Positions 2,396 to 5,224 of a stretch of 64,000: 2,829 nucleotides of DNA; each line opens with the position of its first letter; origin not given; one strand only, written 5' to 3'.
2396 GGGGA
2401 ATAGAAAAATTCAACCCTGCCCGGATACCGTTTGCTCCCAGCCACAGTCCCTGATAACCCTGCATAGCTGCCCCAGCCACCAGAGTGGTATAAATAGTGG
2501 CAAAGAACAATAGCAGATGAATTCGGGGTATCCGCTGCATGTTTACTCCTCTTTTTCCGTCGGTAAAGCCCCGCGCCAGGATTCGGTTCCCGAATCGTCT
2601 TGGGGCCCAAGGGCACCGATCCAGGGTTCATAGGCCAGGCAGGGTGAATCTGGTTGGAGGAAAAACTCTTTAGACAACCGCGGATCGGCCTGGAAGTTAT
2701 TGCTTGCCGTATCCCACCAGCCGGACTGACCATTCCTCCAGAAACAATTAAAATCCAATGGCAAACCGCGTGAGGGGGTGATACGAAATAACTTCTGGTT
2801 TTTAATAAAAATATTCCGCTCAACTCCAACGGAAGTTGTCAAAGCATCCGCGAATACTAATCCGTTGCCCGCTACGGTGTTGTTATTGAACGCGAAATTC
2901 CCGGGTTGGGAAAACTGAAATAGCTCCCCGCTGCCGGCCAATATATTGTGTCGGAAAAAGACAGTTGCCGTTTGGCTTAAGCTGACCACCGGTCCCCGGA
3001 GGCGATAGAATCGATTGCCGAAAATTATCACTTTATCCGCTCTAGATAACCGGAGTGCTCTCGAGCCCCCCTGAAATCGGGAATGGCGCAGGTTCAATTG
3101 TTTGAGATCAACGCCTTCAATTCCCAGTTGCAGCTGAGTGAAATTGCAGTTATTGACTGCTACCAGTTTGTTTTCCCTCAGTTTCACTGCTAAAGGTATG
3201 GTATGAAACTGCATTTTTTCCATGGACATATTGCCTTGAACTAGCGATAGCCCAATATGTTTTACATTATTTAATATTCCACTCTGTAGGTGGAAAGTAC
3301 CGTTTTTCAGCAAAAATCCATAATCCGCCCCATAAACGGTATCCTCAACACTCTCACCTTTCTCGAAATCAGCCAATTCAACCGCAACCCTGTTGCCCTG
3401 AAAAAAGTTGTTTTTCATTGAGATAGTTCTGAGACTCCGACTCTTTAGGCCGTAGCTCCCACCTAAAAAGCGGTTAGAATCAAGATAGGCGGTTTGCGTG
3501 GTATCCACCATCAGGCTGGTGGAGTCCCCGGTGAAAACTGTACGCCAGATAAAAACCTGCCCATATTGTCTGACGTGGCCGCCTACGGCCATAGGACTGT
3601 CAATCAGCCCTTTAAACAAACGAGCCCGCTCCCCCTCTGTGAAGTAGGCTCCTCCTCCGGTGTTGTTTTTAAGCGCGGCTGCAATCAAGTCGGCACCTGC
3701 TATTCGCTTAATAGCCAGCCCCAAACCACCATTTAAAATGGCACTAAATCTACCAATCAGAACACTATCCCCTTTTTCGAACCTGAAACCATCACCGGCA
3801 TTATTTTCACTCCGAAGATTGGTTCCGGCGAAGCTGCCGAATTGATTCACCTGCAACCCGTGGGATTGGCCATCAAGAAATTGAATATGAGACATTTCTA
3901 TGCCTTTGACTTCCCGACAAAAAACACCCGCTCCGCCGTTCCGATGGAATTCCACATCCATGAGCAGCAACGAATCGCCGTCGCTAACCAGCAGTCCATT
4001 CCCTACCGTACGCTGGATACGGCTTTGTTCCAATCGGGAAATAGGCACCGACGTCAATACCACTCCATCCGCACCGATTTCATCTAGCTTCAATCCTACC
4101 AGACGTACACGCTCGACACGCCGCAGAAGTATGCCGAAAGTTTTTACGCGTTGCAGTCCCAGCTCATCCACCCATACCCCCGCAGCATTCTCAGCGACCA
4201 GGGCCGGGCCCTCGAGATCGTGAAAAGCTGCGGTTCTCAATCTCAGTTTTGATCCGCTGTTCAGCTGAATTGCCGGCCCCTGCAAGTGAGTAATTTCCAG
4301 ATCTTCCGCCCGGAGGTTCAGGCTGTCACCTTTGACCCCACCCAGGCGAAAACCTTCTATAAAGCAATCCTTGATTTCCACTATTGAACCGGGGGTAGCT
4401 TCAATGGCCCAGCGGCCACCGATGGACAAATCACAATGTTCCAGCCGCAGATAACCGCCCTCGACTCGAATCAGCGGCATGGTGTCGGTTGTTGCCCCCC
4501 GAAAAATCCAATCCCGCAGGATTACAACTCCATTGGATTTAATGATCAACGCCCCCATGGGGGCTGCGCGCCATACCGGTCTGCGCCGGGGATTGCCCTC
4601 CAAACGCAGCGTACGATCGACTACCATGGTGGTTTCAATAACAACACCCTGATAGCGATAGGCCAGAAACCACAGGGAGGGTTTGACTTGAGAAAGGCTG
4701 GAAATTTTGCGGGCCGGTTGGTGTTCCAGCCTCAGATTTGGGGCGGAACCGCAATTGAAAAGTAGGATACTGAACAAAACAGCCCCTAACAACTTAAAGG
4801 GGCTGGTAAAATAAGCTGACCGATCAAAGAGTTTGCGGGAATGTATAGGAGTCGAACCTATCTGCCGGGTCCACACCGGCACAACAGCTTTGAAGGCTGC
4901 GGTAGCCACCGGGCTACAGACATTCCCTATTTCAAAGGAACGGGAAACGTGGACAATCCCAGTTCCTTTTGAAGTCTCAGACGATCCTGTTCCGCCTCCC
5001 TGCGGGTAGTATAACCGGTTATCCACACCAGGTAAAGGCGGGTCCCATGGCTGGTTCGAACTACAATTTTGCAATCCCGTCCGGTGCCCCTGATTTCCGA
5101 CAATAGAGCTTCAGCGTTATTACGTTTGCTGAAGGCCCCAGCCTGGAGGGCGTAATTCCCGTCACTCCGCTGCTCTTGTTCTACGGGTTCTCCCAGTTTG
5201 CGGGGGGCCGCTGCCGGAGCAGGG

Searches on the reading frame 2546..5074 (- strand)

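Call 25: search_protein_families(library=ncbifam, proteins=[window:2546-5074:-], max_evalue=0.01)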
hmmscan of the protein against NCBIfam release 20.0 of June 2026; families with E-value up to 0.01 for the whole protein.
window:2546-5074:- (843 aa): 1 family
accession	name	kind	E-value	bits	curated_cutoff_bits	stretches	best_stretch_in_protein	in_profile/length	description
TIGR04247.1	NosD_copper_fam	subfamily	0.0015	17.2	300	0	520-569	221-270/377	nitrous oxide reductase family maturation protein NosD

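Call 26: search_protein_families(library=pfam, proteins=[window:2546-5074:-], max_evalue=0.01)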
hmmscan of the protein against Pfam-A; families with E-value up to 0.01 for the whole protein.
window:2546-5074:- (843 aa): 3 families
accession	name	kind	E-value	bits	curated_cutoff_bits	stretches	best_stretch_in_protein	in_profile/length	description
PF13229.12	Beta_helix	-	6.9e-28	97.7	25.9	4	314-439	2-128/158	Right handed beta helix region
PF05048.19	NosD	-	1.4e-08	34.9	23.6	0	636-759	25-149/212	Periplasmic copper-binding protein (NosD)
PF12708.12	Pect-lyase_RHGA_epim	-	0.0024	18.1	27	0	508-652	92-212/213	Rhamnogalacturonase A/epimerase, pectate lyase-like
